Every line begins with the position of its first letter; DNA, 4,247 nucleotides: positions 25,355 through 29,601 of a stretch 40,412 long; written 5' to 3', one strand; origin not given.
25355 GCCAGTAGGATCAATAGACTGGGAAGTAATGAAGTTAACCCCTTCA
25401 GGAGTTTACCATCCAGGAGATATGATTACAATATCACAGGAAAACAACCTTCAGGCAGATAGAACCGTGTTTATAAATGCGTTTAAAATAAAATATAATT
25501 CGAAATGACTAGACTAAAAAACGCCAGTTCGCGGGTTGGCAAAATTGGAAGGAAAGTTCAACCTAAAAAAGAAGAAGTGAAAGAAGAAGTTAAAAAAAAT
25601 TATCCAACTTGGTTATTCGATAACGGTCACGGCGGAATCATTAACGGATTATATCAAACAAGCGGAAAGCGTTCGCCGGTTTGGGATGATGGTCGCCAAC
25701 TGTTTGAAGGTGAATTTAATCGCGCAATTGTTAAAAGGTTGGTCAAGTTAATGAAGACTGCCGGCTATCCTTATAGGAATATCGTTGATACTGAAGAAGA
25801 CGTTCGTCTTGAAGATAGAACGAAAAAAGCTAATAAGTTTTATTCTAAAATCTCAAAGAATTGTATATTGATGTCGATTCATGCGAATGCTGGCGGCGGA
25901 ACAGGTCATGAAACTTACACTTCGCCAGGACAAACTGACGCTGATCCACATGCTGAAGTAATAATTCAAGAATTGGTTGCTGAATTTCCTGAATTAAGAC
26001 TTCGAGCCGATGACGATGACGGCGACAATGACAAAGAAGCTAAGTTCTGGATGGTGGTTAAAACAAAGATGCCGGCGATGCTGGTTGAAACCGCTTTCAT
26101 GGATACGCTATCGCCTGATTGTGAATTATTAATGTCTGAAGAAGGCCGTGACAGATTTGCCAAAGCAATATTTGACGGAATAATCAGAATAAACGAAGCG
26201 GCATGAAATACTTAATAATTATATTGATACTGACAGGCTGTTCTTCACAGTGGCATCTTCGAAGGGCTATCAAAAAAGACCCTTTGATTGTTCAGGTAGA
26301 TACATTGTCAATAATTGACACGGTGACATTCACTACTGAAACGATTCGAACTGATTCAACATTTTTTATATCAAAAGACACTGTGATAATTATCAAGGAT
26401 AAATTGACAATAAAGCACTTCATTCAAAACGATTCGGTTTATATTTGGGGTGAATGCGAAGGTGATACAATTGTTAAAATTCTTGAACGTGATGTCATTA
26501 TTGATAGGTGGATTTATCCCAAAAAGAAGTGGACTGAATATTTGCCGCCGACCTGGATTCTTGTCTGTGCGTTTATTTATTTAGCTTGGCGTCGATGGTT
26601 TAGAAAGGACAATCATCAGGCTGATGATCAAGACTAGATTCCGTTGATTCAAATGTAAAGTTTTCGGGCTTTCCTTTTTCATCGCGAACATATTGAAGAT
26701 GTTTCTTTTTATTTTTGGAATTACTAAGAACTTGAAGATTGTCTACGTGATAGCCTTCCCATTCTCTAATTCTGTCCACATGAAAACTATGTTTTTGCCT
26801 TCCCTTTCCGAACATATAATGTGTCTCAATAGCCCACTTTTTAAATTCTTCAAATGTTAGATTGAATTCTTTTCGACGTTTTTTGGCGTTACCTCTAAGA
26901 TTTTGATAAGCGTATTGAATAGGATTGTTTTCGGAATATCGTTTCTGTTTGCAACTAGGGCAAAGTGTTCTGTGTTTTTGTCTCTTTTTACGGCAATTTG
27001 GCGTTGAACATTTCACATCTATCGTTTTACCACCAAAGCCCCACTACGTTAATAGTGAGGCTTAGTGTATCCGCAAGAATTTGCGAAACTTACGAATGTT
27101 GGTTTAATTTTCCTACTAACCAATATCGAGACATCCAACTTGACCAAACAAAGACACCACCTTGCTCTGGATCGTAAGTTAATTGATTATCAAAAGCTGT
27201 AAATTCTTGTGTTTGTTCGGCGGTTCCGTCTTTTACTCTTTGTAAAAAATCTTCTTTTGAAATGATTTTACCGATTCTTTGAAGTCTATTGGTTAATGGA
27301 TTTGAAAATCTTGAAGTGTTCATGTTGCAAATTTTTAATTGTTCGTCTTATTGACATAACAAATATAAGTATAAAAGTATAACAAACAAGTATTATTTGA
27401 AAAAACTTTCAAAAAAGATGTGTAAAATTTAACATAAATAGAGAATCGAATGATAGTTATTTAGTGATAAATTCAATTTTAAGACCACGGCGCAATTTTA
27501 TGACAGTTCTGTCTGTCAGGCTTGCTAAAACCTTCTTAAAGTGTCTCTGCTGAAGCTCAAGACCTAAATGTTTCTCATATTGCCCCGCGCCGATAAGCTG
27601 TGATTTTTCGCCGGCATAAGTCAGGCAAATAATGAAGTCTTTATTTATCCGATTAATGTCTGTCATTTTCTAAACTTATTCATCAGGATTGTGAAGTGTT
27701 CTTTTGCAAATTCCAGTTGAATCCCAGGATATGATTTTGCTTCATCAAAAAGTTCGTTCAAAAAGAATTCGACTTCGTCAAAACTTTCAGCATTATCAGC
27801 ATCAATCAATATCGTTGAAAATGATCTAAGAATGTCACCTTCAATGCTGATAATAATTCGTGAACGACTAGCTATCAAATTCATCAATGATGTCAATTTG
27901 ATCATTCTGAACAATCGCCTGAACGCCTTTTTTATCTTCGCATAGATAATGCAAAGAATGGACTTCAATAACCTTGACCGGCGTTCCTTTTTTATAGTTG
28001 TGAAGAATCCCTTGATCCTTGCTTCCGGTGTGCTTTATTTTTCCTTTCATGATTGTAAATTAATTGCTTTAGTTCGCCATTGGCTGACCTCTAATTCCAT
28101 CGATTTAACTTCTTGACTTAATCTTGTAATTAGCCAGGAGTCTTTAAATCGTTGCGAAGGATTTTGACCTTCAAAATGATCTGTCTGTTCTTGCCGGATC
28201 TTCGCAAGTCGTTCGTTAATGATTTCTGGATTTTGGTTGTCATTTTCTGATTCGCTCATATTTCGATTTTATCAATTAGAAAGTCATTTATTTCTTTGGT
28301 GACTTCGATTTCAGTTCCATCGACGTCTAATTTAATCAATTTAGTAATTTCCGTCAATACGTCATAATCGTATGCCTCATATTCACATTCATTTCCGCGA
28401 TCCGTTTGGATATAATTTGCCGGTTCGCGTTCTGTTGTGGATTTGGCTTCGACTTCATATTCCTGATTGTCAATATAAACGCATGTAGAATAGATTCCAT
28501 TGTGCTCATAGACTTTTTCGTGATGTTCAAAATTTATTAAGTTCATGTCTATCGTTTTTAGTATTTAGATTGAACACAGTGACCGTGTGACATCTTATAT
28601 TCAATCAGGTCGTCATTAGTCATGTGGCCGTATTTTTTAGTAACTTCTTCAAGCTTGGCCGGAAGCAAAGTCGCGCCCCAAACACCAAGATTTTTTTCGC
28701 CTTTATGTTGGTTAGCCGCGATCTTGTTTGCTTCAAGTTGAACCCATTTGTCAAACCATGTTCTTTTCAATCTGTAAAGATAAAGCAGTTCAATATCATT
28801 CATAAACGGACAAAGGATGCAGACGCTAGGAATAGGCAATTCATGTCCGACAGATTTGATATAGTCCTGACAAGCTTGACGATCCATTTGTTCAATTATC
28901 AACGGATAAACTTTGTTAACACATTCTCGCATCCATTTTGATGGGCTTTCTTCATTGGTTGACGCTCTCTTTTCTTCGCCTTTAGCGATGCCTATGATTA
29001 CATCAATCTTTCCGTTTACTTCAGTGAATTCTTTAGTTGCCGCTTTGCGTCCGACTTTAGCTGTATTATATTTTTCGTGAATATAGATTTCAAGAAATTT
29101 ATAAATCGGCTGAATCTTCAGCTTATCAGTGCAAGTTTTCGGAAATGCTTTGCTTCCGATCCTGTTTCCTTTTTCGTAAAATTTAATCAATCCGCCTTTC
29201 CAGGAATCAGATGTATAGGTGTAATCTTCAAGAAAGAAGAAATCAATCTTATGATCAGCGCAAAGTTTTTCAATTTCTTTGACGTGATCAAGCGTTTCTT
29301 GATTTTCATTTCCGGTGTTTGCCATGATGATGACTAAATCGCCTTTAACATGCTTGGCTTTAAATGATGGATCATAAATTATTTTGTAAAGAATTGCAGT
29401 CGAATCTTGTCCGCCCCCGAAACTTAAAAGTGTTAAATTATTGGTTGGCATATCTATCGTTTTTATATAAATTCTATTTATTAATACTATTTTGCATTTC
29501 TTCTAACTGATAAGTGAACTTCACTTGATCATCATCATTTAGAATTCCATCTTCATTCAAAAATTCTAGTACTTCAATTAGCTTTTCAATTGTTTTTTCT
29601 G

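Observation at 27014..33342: A 15-nt box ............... is fused to the start codon of six early genes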

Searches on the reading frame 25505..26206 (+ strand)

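Call 61: search_protein_families(library=pfam, proteins=[window:25505-26206:+], max_evalue=0.01)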
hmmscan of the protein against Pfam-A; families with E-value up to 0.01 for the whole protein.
window:25505-26206:+ (233 aa): 1 family
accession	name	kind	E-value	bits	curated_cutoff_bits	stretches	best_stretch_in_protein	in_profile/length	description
PF01520.23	Amidase_3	-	3.1e-20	73.3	27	1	39-227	4-173/174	N-acetylmuramoyl-L-alanine amidase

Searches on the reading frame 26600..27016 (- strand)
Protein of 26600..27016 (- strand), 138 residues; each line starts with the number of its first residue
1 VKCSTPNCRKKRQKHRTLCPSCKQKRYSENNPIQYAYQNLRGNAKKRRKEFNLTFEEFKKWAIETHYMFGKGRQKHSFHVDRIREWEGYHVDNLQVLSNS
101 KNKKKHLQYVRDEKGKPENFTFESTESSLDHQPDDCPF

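Call 8: search_protein_families(library=pfam, proteins=[window:26600-27016:-], max_evalue=0.1)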
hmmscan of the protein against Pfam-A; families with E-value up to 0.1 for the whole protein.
window:26600-27016:- (138 aa): 1 family
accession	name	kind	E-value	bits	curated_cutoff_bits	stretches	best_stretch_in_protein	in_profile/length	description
PF01245.26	Ribosomal_L19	-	0.052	13.9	22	1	75-117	63-105/111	Ribosomal protein L19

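Call 9: search_protein_families(library=phrogs, proteins=[window:26600-27016:-], max_evalue=0.1)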
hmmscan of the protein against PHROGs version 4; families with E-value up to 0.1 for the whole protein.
window:26600-27016:- (138 aa): 9 families
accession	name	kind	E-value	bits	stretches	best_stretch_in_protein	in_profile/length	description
phrog_1035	-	DNA, RNA and nucleotide metabolism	3.8e-11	44.4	1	8-106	81-211/271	endonuclease VII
phrog_3322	-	DNA, RNA and nucleotide metabolism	1.5e-10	42.2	1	9-106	26-134/162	endonuclease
phrog_16521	-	unknown function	1.1e-08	36.5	1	31-122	5-97/178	-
phrog_3118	-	DNA, RNA and nucleotide metabolism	9.9e-06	26.2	1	33-105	14-96/287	HNH endonuclease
phrog_4592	-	moron, auxiliary metabolic gene and host takeover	0.00048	21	1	27-113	54-144/170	decoy of host sigma70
phrog_1400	-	moron, auxiliary metabolic gene and host takeover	0.0012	19.8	1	29-60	5-36/251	Srd anti-sigma factor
phrog_144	-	DNA, RNA and nucleotide metabolism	0.0063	17.2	1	2-116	24-143/175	HNH endonuclease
phrog_6998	-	unknown function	0.0089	17.2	1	1-50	2-51/71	-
phrog_6785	-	unknown function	0.05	13.4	1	8-91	15-92/396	-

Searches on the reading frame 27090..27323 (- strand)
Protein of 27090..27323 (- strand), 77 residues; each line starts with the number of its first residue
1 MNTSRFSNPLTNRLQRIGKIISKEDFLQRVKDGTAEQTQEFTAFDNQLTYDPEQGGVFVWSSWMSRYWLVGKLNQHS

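Call 12: search_protein_families(library=phrogs, proteins=[window:27090-27323:-], max_evalue=0.001)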
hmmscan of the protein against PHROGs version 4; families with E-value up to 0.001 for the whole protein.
window:27090-27323:- (77 aa): 0 families

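Call 95: search_protein_families(library=pfam, proteins=[window:27090-27323:-], max_evalue=0.01)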
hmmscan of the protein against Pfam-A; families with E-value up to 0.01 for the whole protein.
window:27090-27323:- (77 aa): 0 families

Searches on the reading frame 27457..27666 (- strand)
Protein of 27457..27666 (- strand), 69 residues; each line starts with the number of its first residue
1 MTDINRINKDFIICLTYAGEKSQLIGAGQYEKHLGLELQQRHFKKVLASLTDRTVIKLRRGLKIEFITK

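Call 12: search_protein_families(library=phrogs, proteins=[window:27457-27666:-], max_evalue=0.001)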
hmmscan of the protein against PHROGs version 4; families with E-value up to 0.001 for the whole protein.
window:27457-27666:- (69 aa): 1 family
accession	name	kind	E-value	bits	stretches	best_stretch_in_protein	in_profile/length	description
phrog_32997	-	unknown function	1.5e-05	26.1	1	18-68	30-81/82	-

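Call 95: search_protein_families(library=pfam, proteins=[window:27457-27666:-], max_evalue=0.01)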
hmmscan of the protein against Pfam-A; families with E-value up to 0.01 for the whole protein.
window:27457-27666:- (69 aa): 0 families

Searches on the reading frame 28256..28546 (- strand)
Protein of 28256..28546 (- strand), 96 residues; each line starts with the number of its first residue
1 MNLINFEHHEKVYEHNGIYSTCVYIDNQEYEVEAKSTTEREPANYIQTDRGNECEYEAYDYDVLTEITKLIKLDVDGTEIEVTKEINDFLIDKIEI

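Call 8: search_protein_families(library=pfam, proteins=[window:28256-28546:-], max_evalue=0.1)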
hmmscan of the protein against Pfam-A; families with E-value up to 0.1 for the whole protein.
window:28256-28546:- (96 aa): 1 family
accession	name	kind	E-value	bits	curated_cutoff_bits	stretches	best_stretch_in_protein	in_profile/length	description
PF03944.20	Endotoxin_C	-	0.1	13.4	21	0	44-96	81-138/142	delta endotoxin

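Call 9: search_protein_families(library=phrogs, proteins=[window:28256-28546:-], max_evalue=0.1)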
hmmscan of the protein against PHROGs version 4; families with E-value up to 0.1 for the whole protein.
window:28256-28546:- (96 aa): 0 families

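Call 36: search_dna_similar(query=window:28256-28546:-, collection=phages, mode=protein, max_rows=15, max_evalue=0.001)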
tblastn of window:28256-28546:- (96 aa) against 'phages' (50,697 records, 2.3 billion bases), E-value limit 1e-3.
No match.

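Call 70: search_solved_structures(query=window:28256-28546:-, max_evalue=1)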
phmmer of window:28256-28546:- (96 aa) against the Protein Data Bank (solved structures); distinct sequences matched with E-value up to 1: 0.

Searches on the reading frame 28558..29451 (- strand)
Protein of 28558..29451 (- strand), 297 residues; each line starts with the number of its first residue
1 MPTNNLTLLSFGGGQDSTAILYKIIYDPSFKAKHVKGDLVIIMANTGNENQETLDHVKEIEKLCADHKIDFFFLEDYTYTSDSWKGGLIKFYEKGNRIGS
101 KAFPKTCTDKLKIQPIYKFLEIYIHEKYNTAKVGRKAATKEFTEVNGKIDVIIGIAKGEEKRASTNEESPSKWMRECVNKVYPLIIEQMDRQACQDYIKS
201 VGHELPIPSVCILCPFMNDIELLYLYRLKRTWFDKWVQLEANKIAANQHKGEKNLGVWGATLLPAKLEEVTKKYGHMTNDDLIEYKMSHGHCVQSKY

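Call 8: search_protein_families(library=pfam, proteins=[window:28558-29451:-], max_evalue=0.1)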
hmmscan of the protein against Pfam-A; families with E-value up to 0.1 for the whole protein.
window:28558-29451:- (297 aa): 2 families
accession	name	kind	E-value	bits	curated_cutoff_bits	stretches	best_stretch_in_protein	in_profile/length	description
PF01507.26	PAPS_reduct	-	0.0033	17.9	22.5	1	9-123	4-99/175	Phosphoadenosine phosphosulfate reductase domain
PF01171.26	ATP_bind_3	-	0.028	14.6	27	1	8-73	3-63/182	PP-loop family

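Call 9: search_protein_families(library=phrogs, proteins=[window:28558-29451:-], max_evalue=0.1)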
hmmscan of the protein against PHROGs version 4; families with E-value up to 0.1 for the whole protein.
window:28558-29451:- (297 aa): 2 families
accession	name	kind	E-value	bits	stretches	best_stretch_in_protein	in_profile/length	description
phrog_424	-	moron, auxiliary metabolic gene and host takeover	2.3e-26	93.8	1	4-251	160-376/460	phosphoadenosine phosphosulfate reductase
phrog_15238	-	unknown function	0.0033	18.3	1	7-66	14-66/215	-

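Call 14: find_related_loci(query=window:28558-29451:-, collection=viral_contigs, flank=10000)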
Query window:28558-29451:- (297 aa) in viral_contigs; peptide patterns used: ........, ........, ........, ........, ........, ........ (x = any residue, [..] = any of these).
2 stretches matched a pattern, but none encodes a relative of the query by tblastn (E <= 1e-3).

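Call 18: find_encoding_contigs(protein=window:28558-29451:-, flank=10000, max_places=10)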
Protein window:28558-29451:- (297 aa): no gene with exactly this product is on record in the collection.

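Call 19: find_homologous_proteins(query=window:28558-29451:-)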
Query window:28558-29451:- (297 aa): 600 proteins with E <= 0.001 among 1063 candidates; the best 120 are listed.
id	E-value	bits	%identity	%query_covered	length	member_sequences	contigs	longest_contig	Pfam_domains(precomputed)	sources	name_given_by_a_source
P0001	1.3e-202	690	100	100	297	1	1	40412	-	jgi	-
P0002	1.6e-138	479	68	100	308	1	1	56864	-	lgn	-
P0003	3.2e-134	465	68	98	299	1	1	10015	PF01507.26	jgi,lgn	jgi:3'-phosphoadenosine 5'-phosphosulfate sulfotransferase (PAPS reductase)/FAD synthetase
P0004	2.5e-132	459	68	98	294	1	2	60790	PF01507.26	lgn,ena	-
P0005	1.3e-131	457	66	100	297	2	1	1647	-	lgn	-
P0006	3.7e-130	452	66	98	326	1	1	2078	-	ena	-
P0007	7.3e-130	451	69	98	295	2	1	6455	-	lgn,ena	-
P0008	2.1e-129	450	67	98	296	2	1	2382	-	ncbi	-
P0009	4.4e-129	448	66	99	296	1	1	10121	-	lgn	-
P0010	1.3e-128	447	67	99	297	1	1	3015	-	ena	-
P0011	5.1e-128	445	65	99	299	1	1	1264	-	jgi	-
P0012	6.7e-128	445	64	98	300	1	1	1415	-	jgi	jgi:3'-phosphoadenosine 5'-phosphosulfate sulfotransferase (PAPS reductase)/FAD synthetase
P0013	5.1e-127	442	65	100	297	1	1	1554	-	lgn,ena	-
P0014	4.2e-126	439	65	99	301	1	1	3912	-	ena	-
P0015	7.1e-126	438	64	98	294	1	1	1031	-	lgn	-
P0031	1.2e-121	424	65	98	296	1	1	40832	-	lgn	-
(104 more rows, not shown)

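Call 20: find_encoding_contigs(protein=P0002, flank=10000, max_places=3)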
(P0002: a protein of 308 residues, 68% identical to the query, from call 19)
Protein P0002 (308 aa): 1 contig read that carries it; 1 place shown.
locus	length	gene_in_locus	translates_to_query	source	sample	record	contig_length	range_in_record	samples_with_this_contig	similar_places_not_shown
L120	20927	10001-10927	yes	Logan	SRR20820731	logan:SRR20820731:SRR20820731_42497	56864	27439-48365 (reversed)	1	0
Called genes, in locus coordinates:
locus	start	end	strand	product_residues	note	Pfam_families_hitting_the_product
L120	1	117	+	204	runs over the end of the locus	-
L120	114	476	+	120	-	-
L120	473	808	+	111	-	-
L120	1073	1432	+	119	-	-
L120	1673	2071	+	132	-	-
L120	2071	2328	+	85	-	-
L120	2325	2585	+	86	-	-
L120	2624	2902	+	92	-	-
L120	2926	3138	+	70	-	-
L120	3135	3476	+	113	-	-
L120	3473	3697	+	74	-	-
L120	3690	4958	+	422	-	-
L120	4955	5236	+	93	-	-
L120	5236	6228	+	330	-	PF00226:DnaJ, PF01556:DnaJ_C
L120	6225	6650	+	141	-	-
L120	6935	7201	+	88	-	-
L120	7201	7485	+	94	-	-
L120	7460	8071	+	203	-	-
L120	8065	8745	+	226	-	PF16473:Rv2179c-like (faint)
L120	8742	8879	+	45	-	-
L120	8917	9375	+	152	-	-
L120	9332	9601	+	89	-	-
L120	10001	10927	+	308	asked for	-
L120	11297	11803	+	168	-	-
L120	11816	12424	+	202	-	-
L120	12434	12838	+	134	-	-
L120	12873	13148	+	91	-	PF00196:GerE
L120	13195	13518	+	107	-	-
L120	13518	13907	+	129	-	-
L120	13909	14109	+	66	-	-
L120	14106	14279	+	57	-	-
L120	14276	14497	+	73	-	-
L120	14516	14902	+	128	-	-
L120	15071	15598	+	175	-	PF13518:HTH_28 (faint), PF01381:HTH_3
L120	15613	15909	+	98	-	-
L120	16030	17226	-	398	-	PF14520:HHH_5 (faint)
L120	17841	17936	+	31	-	-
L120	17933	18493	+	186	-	PF01832:Glucosaminidase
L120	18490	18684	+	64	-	-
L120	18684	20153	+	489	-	PF01507:PAPS_reduct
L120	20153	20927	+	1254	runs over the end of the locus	PF18763:ddrB-ParB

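Call 21: find_encoding_contigs(protein=P0031, flank=10000, max_places=3)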
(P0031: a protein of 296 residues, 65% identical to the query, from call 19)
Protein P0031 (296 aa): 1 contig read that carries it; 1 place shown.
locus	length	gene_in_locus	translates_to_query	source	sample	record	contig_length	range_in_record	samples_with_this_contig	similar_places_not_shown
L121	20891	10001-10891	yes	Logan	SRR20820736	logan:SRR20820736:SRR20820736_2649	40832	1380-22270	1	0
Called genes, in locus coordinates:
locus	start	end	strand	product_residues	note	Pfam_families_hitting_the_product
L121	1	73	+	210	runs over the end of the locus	PF23802:DUF7178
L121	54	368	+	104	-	-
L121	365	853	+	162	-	PF07799:DUF1643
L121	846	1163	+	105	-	-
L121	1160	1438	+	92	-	-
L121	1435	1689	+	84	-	-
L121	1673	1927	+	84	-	PF22292:DUF6965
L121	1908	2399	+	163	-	-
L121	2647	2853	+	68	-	-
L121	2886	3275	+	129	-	-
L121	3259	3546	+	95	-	-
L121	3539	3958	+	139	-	-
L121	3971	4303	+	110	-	-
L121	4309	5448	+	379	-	-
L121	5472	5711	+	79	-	-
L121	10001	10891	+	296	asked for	-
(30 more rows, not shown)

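Call 22: find_encoding_contigs(protein=P0004, flank=10000, max_places=3)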
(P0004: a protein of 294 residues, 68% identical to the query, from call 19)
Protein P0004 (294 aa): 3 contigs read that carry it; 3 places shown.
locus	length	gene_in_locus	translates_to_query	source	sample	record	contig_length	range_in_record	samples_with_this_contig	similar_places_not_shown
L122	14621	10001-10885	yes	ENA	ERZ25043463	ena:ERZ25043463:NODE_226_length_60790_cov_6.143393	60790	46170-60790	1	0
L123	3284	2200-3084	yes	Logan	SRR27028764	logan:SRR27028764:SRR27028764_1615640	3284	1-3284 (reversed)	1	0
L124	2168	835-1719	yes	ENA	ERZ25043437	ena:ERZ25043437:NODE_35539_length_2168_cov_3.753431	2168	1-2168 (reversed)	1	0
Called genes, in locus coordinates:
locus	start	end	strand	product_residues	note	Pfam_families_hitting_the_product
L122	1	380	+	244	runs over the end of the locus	-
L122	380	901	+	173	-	PF08645:PNK3P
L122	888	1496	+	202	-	-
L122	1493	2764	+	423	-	PF03796:DnaB_C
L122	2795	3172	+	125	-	-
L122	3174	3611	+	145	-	-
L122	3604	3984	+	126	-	-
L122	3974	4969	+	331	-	PF01807:Zn_ribbon_DnaG, PF01751:Toprim (weak), PF13155:Toprim_2, PF13662:Toprim_4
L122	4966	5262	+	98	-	-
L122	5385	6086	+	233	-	-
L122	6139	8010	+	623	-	PF01612:DNA_pol_A_exo1, PF00476:DNA_pol_A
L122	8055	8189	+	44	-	-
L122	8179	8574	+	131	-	-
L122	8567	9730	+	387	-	PF00154:RecA_N, PF21096:RecA_C (weak)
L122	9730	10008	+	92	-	-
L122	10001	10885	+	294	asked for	PF01507:PAPS_reduct (faint)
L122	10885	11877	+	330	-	PF01507:PAPS_reduct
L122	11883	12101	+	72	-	-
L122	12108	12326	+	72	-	-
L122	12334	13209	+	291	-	-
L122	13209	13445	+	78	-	-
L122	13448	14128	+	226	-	-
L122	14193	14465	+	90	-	PF24591:Phage_YunG-like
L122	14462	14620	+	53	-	?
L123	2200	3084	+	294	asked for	PF01507:PAPS_reduct (faint)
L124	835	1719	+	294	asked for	PF01507:PAPS_reduct (faint)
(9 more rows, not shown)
